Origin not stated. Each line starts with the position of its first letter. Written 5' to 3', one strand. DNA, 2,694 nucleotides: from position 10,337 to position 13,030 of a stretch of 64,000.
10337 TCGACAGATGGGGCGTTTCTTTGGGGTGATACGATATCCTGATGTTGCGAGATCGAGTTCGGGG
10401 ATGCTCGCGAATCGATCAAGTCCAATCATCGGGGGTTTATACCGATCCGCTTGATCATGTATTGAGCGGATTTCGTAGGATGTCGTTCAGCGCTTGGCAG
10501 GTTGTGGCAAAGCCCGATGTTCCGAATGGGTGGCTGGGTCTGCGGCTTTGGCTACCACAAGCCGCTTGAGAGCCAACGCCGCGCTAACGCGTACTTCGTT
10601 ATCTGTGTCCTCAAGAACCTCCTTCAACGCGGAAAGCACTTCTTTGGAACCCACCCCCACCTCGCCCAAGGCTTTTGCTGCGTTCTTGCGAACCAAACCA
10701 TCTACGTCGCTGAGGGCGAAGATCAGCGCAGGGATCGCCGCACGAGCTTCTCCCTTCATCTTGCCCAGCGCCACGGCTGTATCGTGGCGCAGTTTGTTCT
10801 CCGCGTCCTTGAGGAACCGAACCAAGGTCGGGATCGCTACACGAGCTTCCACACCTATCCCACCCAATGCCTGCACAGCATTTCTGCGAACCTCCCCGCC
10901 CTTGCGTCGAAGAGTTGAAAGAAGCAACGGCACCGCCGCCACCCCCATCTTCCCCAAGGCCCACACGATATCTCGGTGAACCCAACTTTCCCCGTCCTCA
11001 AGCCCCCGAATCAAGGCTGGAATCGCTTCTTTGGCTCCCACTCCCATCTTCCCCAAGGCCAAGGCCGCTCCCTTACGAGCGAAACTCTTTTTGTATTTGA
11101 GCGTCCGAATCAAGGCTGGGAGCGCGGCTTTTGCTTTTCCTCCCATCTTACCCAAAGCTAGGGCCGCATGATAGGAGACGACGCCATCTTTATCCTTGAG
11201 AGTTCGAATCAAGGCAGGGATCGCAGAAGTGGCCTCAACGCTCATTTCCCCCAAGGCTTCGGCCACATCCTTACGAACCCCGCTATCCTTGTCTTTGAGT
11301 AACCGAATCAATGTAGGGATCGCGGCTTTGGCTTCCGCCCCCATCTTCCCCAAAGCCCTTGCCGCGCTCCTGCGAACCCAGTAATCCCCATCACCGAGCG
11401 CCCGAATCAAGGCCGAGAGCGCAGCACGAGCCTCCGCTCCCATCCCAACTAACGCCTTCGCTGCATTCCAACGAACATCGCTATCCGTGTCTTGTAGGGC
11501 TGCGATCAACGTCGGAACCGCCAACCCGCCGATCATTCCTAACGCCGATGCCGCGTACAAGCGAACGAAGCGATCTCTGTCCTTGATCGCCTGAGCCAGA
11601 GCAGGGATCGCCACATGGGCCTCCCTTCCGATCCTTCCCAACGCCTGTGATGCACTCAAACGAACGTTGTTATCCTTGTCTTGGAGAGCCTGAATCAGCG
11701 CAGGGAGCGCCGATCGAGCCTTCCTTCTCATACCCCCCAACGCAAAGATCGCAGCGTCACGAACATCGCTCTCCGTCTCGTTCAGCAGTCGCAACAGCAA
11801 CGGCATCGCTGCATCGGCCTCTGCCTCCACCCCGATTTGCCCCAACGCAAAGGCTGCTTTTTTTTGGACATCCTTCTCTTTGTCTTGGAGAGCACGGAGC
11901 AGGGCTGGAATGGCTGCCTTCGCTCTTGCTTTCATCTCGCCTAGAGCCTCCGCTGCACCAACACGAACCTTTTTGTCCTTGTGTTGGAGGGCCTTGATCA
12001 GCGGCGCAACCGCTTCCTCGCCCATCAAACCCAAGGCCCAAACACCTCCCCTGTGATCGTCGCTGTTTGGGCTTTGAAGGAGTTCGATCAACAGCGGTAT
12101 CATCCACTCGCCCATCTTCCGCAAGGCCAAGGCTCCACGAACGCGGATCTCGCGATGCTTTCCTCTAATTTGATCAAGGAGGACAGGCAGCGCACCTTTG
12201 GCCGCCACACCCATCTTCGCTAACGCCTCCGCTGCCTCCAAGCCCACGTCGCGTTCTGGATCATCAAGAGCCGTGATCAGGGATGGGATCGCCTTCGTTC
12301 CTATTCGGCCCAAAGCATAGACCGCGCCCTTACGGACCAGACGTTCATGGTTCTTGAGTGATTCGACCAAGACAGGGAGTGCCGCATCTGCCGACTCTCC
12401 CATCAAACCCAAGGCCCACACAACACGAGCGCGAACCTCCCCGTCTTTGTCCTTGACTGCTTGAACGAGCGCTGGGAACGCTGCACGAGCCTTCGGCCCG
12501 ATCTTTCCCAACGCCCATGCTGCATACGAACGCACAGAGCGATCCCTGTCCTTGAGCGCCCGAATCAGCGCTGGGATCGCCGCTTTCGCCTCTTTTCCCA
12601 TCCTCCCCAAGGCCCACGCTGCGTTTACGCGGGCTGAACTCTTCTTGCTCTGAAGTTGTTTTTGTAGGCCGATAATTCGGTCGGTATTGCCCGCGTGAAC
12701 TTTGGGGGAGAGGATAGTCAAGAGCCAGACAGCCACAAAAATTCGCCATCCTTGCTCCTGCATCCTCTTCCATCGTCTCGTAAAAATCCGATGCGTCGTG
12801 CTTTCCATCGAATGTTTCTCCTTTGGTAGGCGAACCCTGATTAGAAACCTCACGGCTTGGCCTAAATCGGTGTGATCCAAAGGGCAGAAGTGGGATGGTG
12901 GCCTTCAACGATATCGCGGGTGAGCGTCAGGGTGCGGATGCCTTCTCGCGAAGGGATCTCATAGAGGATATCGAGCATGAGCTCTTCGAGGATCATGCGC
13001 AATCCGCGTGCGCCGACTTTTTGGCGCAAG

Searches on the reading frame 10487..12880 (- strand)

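Call 38: search_protein_families(library=pfam, proteins=[window:10487-12880:-], max_evalue=0.001)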
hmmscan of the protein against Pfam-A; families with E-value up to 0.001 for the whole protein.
window:10487-12880:- (797 aa): 23 families
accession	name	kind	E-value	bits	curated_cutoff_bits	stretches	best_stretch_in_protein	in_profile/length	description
PF13646.12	HEAT_2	-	1.6e-170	554.4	27.7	16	455-544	1-88/88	HEAT repeats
PF02985.28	HEAT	-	3e-85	272.3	23.5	2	392-418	2-28/31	HEAT repeat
PF03130.22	HEAT_PBS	-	3.9e-76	243.1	20.9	4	502-530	1-27/27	PBS lyase HEAT-like repeat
PF13513.12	HEAT_EZ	-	1e-66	220.8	27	3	84-127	4-55/55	HEAT-like repeat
PF00514.29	Arm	-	6.6e-44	147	20.6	0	101-126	13-38/41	Armadillo/beta-catenin-like repeat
PF01602.26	Adaptin_N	-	3e-22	79.3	37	2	72-339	84-282/524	Adaptin N terminal region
PF12717.13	Cnd1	-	1.2e-20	74.6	26.4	0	322-396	21-101/162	non-SMC mitotic condensation complex subunit 1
PF25767.1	ARM_TBCD_2nd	-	1.3e-17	64.5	29.7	0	391-418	78-105/245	Tubulin-specific chaperone D-like, ARM repeats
PF12755.13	Vac14_Fab1_bd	-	2.6e-15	57.2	22.1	0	288-324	26-62/97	Vacuolar 14 Fab1-binding region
PF24714.1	TOR1L1_N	-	7.2e-15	55.5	43.3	0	291-423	132-244/281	TORTIFOLIA1 N-terminal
PF25786.1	HEAT_GCN1_C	-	3.7e-12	46.9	27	0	389-443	66-128/151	GCN1-like, C-terminal HEAT repeats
PF20168.4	PDS5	-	3.6e-09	35.5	27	0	295-458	248-395/1053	Sister chromatid cohesion protein PDS5 protein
PF22646.2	PPP2R1A-like_HEAT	-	1.3e-08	35.6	27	0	744-773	4-33/78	PPP2R1A-like HEAT repeat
PF23271.1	HEAT_GCN1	-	7.5e-08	32.8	27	0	317-383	34-103/190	Stalled ribosome sensor GCN1-like, HEAT repeats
PF24492.1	HEAT_ECM29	-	1.2e-06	29.2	27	0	315-349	105-139/160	Proteasome adapter and scaffold protein ECM29, HEAT-repeat domain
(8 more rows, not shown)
